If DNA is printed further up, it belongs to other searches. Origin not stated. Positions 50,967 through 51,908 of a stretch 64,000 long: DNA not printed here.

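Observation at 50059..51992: Opposite-strand four-gene operon (XRE regulator / membrane DEDDh exonuclease / membrane WYL protein / lipoprotein) inserted between tape-measure and M tail genes: candidate novel prophage defence or exclusion system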

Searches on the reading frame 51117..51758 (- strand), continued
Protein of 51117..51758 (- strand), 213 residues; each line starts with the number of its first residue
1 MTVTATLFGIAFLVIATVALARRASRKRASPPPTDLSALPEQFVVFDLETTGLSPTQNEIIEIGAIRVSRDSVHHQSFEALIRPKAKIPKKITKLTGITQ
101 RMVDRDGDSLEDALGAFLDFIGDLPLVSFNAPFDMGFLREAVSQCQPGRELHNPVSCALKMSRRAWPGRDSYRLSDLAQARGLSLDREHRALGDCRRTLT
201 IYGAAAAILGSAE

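Call 60: search_dna_similar(query=window:51117-51758:-, collection=plasmids, mode=protein, max_rows=15)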
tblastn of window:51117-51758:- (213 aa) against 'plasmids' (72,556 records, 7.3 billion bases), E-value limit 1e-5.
Records with a match: 1258; places in all: 1284; records where one place covers at least 80% of the query: 26.
Best place of each record, by identity: <60% 1258.
By first word of the organism name: Escherichia 474; Salmonella 135; Rhizobium 124; Enterococcus 104; Sinorhizobium 83; Klebsiella 36; Paracoccus 21; Clostridioides 19; Bacillus 19; Clostridium 12; and 110 more.
By predicted mobility (MOB-suite, as given by PLSDB): conjugative 816; non-mobilizable 387; mobilizable 55.
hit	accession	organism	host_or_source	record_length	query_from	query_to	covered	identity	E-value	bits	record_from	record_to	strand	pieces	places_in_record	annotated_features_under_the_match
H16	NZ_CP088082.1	Ideonella dechloratans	Cell culture,Activated sludge, ...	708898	41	202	76%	41.3%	2e-18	90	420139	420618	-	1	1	3'-5' exonuclease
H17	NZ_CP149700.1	Clostridioides difficile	Dog,single cell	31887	37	207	80%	38.6%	5e-26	112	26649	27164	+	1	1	3'-5' exonuclease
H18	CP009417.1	Jeotgalibacillus malaysiensis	-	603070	42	202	76%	40.0%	1e-23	104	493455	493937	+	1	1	DNA-dirted DNA polymerase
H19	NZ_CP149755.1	Clostridioides difficile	Homo sapiens,single cell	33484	41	207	78%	38.4%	1e-25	110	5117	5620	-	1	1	3'-5' exonuclease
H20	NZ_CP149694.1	Clostridioides difficile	Dog,single cell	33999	41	207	78%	38.4%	2e-25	110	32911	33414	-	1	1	3'-5' exonuclease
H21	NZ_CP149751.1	Clostridioides difficile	Homo sapiens,single cell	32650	41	207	78%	38.4%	3e-25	109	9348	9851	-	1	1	3'-5' exonuclease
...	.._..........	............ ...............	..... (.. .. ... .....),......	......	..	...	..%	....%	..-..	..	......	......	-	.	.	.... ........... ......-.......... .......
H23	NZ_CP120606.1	Priestia megaterium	cell culture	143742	42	202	76%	39.0%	2e-23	104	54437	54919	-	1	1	3'-5' exonuclease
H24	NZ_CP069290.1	Priestia megaterium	microbe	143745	42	202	76%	39.0%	2e-23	104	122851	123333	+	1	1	3'-5' exonuclease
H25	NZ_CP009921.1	Priestia megaterium NBRC 15308 = ATCC 14581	Microbial isolate culture,environmental ...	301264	42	202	76%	39.0%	2e-23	104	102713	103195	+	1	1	3'-5' exonuclease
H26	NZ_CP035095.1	Priestia megaterium NBRC 15308 = ATCC 14581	single cell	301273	42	202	76%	39.0%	2e-23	104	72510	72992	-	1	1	3'-5' exonuclease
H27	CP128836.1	Rossellomorea sp. AcN35-11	-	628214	43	198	73%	40.1%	6e-24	105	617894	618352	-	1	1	PolC-type DNA polymerase III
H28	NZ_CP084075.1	Fusobacterium vincentii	-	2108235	41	202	76%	38.6%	4e-29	120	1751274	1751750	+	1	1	none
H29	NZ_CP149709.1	Clostridioides difficile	Dog,single cell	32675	41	207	78%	37.2%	2e-24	107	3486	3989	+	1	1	3'-5' exonuclease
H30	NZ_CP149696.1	Clostridioides difficile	Dog,single cell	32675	41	207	78%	37.2%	2e-24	107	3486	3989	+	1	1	3'-5' exonuclease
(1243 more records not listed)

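Call 61: search_protein_families(library=pfam, proteins=[L008:3905-4603:+, L008:6662-7591:+, L008:7680-8627:+, L001:6731-7360:+, L001:7456-9591:+, L001:10501-11646:+, L013:295-594:-, L013:2251-2880:+, L015:2935-4098:+, L010:769-1254:+], max_evalue=0.001)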
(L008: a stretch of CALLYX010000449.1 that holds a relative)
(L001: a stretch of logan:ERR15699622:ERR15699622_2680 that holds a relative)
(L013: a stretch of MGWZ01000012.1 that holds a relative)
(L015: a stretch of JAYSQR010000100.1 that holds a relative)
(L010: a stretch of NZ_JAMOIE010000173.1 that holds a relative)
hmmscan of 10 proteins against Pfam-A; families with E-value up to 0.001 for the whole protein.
L008:3905-4603:+ (232 aa): 2 families
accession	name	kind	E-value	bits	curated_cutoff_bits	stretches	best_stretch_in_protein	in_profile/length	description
PF01844.29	HNH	-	1.9e-08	34.7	21.4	1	187-229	1-46/47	HNH endonuclease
PF14279.12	HNH_5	-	1.8e-06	28.2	27.5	1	187-230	1-46/56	HNH endonuclease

L008:6662-7591:+ (309 aa): 4 families
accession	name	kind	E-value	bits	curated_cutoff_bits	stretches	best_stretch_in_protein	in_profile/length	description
PF04471.18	Mrr_cat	-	2.1e-36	125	21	1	161-282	1-115/115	Restriction endonuclease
PF14338.12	Mrr_N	-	1.2e-29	102.7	29.5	1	6-91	1-85/87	Mrr N-terminal domain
PF22722.2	NA-iREase1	-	1.8e-10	41.2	27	1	172-278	4-104/106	NACHT-associated inactive Restriction Endonuclease 1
PF13156.12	Mrr_cat_2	-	5.1e-05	23.6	22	1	196-286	27-118/127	Restriction endonuclease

L008:7680-8627:+ (315 aa): 0 families

L001:6731-7360:+ (209 aa): 0 families

L001:7456-9591:+ (711 aa): 0 families

L001:10501-11646:+ (381 aa): 0 families

L013:295-594:- (99 aa): 1 family
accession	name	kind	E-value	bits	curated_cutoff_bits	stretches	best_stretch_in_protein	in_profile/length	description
PF05015.19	HigB-like_toxin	-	1.4e-21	77.2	27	1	9-99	1-91/91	RelE-like toxin of type II toxin-antitoxin system HigB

L013:2251-2880:+ (209 aa): 2 families
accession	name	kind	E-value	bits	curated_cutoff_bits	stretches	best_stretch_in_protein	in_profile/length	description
PF00717.28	Peptidase_S24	-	2.6e-24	85.6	23.3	1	87-200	2-115/116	Peptidase S24-like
PF01726.22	LexA_DNA_bind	-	0.00082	19.5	23.7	0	17-72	5-60/65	LexA DNA binding domain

L015:2935-4098:+ (387 aa): 2 families
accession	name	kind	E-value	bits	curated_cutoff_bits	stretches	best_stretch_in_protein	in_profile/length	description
PF13481.12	AAA_25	-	2.4e-32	112.6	27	1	24-191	18-194/195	AAA domain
PF03796.21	DnaB_C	-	0.00032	20.6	27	0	36-109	16-79/255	DnaB-like helicase C terminal domain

L010:769-1254:+ (161 aa): 0 families

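Call 66: search_protein_families(library=pfam, proteins=[L114:5217-5837:+, L114:5839-6567:+, L114:6564-7541:+, L114:4796-5143:+, L114:8303-8851:-, L134:5773-6501:+, L134:6514-8106:+, L134:3801-4277:+, L134:5325-5756:+, L134:8106-8342:+], max_evalue=0.001)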
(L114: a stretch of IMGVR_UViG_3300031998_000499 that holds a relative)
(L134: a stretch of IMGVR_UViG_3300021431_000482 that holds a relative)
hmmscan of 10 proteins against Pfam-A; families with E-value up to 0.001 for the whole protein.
L114:5217-5837:+ (206 aa): 1 family
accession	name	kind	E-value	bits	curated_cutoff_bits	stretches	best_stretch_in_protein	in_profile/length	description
PF16127.10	DUF4839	-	0.00097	19.7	25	0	131-180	9-57/123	Domain of unknown function (DUF4839)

L114:5839-6567:+ (242 aa): 3 families
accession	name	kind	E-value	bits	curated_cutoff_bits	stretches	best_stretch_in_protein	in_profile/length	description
PF00929.31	RNase_T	-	2.5e-31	109.9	24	1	74-228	1-163/164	Exonuclease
PF13482.12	RNase_H_2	-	2.1e-06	28.2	22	1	75-229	2-134/165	RNase_H superfamily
PF16473.11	Rv2179c-like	-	2.1e-06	28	27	1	74-222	3-166/177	3'-5' exoribonuclease Rv2179c-like domain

L114:6564-7541:+ (325 aa): 2 families
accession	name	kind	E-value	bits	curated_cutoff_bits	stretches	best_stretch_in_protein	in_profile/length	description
PF00589.27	Phage_integrase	-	8.5e-10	39.1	27.1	1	152-307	4-168/172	Phage integrase family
PF14659.12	Phage_int_SAM_3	-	0.00024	21.7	22.6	1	52-104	1-54/58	Phage integrase, N-terminal SAM-like domain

L114:4796-5143:+ (115 aa): 3 families
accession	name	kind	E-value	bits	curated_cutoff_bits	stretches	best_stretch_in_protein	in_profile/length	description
PF13443.12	HTH_26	-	1e-06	29.3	22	1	15-71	2-59/63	Cro/C1-type HTH DNA-binding domain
PF01381.28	HTH_3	-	4.8e-05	23.8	23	1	18-68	4-54/55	Helix-turn-helix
PF13560.12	HTH_31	-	0.00041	21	27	1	22-68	13-60/64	Helix-turn-helix domain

L114:8303-8851:- (182 aa): 0 families

L134:5773-6501:+ (242 aa): 3 families
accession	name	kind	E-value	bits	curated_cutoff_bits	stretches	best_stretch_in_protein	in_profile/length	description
PF00929.31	RNase_T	-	1.1e-34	120.8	24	1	80-233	1-163/164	Exonuclease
PF16473.11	Rv2179c-like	-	6.6e-09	36.2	27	1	80-234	3-173/177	3'-5' exoribonuclease Rv2179c-like domain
PF13482.12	RNase_H_2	-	1.2e-06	29.1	22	1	81-212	2-112/165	RNase_H superfamily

L134:6514-8106:+ (530 aa): 3 families
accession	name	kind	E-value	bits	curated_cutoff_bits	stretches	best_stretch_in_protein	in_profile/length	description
PF00239.26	Resolvase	-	9.5e-30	104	23.3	1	7-150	1-143/145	Resolvase, N terminal domain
PF07508.19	Recombinase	-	2.5e-17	63.4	21.1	1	173-259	2-102/102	Recombinase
PF13408.12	Zn_ribbon_recom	-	2.9e-07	31.2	25.3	1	273-326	1-50/58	Recombinase zinc beta ribbon domain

L134:3801-4277:+ (158 aa): 0 families

L134:5325-5756:+ (143 aa): 2 families
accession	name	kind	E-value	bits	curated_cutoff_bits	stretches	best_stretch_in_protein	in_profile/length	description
PF01381.28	HTH_3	-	4.8e-06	26.9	23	1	36-79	8-51/55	Helix-turn-helix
PF13443.12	HTH_26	-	0.00022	21.9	22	1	31-81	4-55/63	Cro/C1-type HTH DNA-binding domain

L134:8106-8342:+ (78 aa): 0 families

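Call 68: get_annotated_region(hit=H13, flank=4000)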
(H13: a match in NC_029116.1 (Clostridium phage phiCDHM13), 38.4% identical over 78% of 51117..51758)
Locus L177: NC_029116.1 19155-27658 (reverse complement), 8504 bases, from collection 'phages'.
description: Clostridium phage phiCDHM13 complete genome.
organism: Clostridium phage phiCDHM13 (NCBI taxid 1437363)
taxonomy: Viruses; Duplodnaviria; Heunggongvirae; Uroviricota; Caudoviricetes; Sherbrookevirus; Sherbrookevirus CDHM13
host: Clostridium difficile; source: -; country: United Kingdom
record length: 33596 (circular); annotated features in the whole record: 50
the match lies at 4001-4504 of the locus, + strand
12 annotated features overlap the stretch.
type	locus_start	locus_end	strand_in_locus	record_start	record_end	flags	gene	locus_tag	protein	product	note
CDS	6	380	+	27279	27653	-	phiCDHM13_gp37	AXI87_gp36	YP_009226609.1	transcriptional repressor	-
CDS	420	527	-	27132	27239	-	phiCDHM13_gp36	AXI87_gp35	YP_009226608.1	hypothetical protein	-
CDS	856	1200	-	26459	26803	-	phiCDHM13_gp35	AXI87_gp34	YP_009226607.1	hypothetical protein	-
CDS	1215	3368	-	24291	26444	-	phiCDHM13_gp34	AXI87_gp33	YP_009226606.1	DEAD/DEAH box helicase family protein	-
CDS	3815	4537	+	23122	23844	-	phiCDHM13_gp32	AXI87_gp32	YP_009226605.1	DNA polymerase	-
CDS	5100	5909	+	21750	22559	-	phiCDHM13_gp32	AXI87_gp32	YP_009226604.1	ParA-like partition protein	-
CDS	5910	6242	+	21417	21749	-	phiCDHM13_gp31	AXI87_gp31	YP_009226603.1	hypothetical protein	-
CDS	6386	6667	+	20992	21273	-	phiCDHM13_gp30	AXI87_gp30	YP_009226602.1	hypothetical protein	-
CDS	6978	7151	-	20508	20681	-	phiCDHM13_gp29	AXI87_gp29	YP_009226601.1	hypothetical protein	-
CDS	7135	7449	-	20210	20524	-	phiCDHM13_gp28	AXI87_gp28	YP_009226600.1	hypothetical protein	-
CDS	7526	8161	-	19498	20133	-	phiCDHM13_gp27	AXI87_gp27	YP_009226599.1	HNH endonuclease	-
CDS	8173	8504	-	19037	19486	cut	phiCDHM13_gp26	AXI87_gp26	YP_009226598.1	hypothetical protein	-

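Call 69: get_annotated_region(hit=H14, flank=4000)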
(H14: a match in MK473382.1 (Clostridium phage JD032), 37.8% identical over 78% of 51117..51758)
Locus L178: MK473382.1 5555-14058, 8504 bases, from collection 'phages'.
description: Clostridium phage JD032, complete genome.
organism: Clostridium phage JD032 (NCBI taxid 2530171)
taxonomy: Viruses; Duplodnaviria; Heunggongvirae; Uroviricota; Caudoviricetes; Sherbrookevirus
host: Clostridioides difficile TW69; source: -; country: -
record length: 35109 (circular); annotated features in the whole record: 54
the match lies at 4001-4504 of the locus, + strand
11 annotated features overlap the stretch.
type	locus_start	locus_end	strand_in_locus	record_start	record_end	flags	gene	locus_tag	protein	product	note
CDS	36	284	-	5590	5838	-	-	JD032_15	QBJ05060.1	hypothetical protein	-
CDS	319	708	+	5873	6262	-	-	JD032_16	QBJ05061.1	transcriptional regulator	-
CDS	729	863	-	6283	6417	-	-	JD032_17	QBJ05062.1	hypothetical protein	-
CDS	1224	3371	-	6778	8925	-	-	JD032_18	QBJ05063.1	DEAD/DEAH box helicase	DEAD/DEAH box helicase (Type III restriction enzyme)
CDS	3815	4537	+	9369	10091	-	-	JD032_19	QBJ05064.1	3'-5' exonuclease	3'-5' exonuclease(DNA polymerase III PolC-type)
CDS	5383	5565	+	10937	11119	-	-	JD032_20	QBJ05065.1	hypothetical protein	-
CDS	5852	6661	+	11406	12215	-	-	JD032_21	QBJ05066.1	ParA protein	-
CDS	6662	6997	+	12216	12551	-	-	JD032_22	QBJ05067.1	hypothetical protein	-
CDS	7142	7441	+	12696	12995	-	-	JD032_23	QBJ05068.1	hypothetical protein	-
CDS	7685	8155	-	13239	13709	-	-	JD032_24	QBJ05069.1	hypothetical protein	-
CDS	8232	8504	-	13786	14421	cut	-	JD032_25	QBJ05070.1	regulatory protein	-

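Call 74: search_protein_families(library=pfam, proteins=[L121:6350-7927:+, L123:6465-8069:+, L124:7234-8658:+, L124:6824-7219:+, L118:7105-8229:+, L118:4825-5604:+, L103:6685-8841:+, L094:2843-4048:+, L035:1122-1748:+, L035:2541-3083:+], max_evalue=0.001)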
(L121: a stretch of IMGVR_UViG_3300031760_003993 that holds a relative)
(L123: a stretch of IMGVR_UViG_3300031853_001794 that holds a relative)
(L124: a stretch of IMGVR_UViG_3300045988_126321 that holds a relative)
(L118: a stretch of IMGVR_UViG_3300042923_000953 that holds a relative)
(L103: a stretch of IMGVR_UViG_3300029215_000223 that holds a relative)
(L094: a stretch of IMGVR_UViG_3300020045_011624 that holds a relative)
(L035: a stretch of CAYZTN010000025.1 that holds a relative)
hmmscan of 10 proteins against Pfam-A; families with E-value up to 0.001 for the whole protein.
L121:6350-7927:+ (525 aa): 3 families
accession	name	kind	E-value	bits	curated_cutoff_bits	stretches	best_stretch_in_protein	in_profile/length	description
PF00239.26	Resolvase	-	2e-27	96.5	23.3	1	16-158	1-140/145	Resolvase, N terminal domain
PF07508.19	Recombinase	-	9.1e-22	77.7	21.1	1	183-269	1-101/102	Recombinase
PF13408.12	Zn_ribbon_recom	-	1.1e-14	55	25.3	1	282-345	1-57/58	Recombinase zinc beta ribbon domain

L123:6465-8069:+ (534 aa): 3 families
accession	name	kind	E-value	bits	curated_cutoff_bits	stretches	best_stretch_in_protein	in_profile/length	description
PF00239.26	Resolvase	-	1.7e-30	106.4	23.3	1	30-172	1-142/145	Resolvase, N terminal domain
PF07508.19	Recombinase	-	8.1e-20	71.4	21.1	1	195-277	1-97/102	Recombinase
PF13408.12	Zn_ribbon_recom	-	1.9e-11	44.6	25.3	1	294-351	1-56/58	Recombinase zinc beta ribbon domain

L124:7234-8658:+ (474 aa): 3 families
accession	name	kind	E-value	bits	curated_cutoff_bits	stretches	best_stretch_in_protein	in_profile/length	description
PF00239.26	Resolvase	-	5.6e-43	147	23.3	1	5-150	3-143/145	Resolvase, N terminal domain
PF07508.19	Recombinase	-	9.5e-11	42.3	21.1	1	173-253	2-100/102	Recombinase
PF13408.12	Zn_ribbon_recom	-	2.7e-10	40.9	25.3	1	271-340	1-58/58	Recombinase zinc beta ribbon domain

L124:6824-7219:+ (131 aa): 1 family
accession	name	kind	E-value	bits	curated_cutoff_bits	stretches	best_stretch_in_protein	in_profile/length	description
PF06114.19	Peptidase_M78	-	2.3e-08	34.3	22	1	51-122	47-122/123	IrrE N-terminal-like domain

L118:7105-8229:+ (374 aa): 3 families
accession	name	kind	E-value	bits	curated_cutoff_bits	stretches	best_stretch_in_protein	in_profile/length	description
PF00589.27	Phage_integrase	-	7.9e-25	88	27.1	1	184-356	8-169/172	Phage integrase family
PF13102.12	Phage_int_SAM_5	-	0.00033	21.4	22.3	1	70-160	1-94/98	Phage integrase SAM-like domain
PF22022.2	Phage_int_M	-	0.00033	21.3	27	0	71-162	1-93/96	Phage integrase central domain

L118:4825-5604:+ (259 aa): 5 families
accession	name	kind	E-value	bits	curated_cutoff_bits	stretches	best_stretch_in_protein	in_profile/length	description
PF00717.28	Peptidase_S24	-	1.5e-16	60.5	23.3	1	133-250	2-115/116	Peptidase S24-like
PF01381.28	HTH_3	-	1.4e-12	47.9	23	1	48-99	1-52/55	Helix-turn-helix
PF13560.12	HTH_31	-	2.5e-07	31.3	27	1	45-96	3-55/64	Helix-turn-helix domain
PF12844.13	HTH_19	-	2.9e-06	27.5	30.2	1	45-98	1-54/64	Helix-turn-helix domain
PF13443.12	HTH_26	-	1.2e-05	25.9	22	1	47-105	1-60/63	Cro/C1-type HTH DNA-binding domain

L103:6685-8841:+ (718 aa): 5 families
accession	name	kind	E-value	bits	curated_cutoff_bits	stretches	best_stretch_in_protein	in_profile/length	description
PF07508.19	Recombinase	-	4.7e-14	52.9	21.1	1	311-405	14-100/102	Recombinase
PF01476.26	LysM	-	5.9e-09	36.2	20.9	1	229-255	1-27/43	LysM domain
PF00239.26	Resolvase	-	2e-06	28.4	23.3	1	26-114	2-78/145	Resolvase, N terminal domain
PF23473.1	LysM3_LYK4_5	-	2.8e-05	24.5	29.3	0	228-255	4-31/48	LYK4/5 LysM3 domain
PF13408.12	Zn_ribbon_recom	-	0.00019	22.2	25.3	1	421-446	1-24/58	Recombinase zinc beta ribbon domain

L094:2843-4048:+ (401 aa): 2 families
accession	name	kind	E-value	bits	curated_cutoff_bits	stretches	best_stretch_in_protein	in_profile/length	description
PF00589.27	Phage_integrase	-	6.7e-28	98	27.1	1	187-360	3-167/172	Phage integrase family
PF13102.12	Phage_int_SAM_5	-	4.7e-06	27.3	22.3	1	75-169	1-96/98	Phage integrase SAM-like domain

L035:1122-1748:+ (208 aa): 3 families
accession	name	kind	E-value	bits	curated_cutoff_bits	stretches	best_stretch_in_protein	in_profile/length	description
PF00717.28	Peptidase_S24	-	3.7e-27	94.8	23.3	1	82-201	1-115/116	Peptidase S24-like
PF13443.12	HTH_26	-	1.5e-07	32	22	1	13-70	1-59/63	Cro/C1-type HTH DNA-binding domain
PF01381.28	HTH_3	-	0.00014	22.2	23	1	14-66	1-53/55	Helix-turn-helix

L035:2541-3083:+ (180 aa): 1 family
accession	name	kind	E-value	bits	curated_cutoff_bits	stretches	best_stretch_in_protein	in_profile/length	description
PF02452.23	PemK_toxin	-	7.4e-26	90.9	23.1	1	42-150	1-108/109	PemK-like, MazF-like toxin of type II toxin-antitoxin system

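Call 78: search_solved_structures(query=window:51117-51758:-, max_evalue=0.00001)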
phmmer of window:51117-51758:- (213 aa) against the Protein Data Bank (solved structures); distinct sequences matched with E-value up to 0.00001: 9.
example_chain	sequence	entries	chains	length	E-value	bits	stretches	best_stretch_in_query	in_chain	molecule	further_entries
2p1j_A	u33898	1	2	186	2.4e-24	89.5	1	42-202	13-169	DNA polymerase III polC-type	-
8h18_A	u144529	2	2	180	7.2e-23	84.7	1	41-197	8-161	DnaQ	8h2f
8fy9_A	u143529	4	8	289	4.5e-22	82.1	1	39-196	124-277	Cas2-DEDDh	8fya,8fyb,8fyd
8fyc_K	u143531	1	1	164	5.1e-22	81.9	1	42-196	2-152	DEDDh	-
9qpc_A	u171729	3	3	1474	2.7e-20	76.3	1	42-198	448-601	DNA polymerase III PolC-type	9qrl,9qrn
8zef_A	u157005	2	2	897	1.6e-14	57.5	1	43-199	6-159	3'-5' exonuclease DinG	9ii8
2gui_A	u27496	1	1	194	6.6e-08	35.8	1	42-174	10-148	DNA polymerase III epsilon subunit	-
1j53_A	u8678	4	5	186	7e-08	35.8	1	41-174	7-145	DNA polymerase III, epsilon chain | DNA polymerase III epsilon subunit | DNA POLYMERASE III SUBUNIT EPSILON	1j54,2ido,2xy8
5fku_D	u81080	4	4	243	1.5e-07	34.7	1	41-174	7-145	DNA POLYMERASE III SUBUNIT EPSILON | DNA POLYMERASE III EPSILON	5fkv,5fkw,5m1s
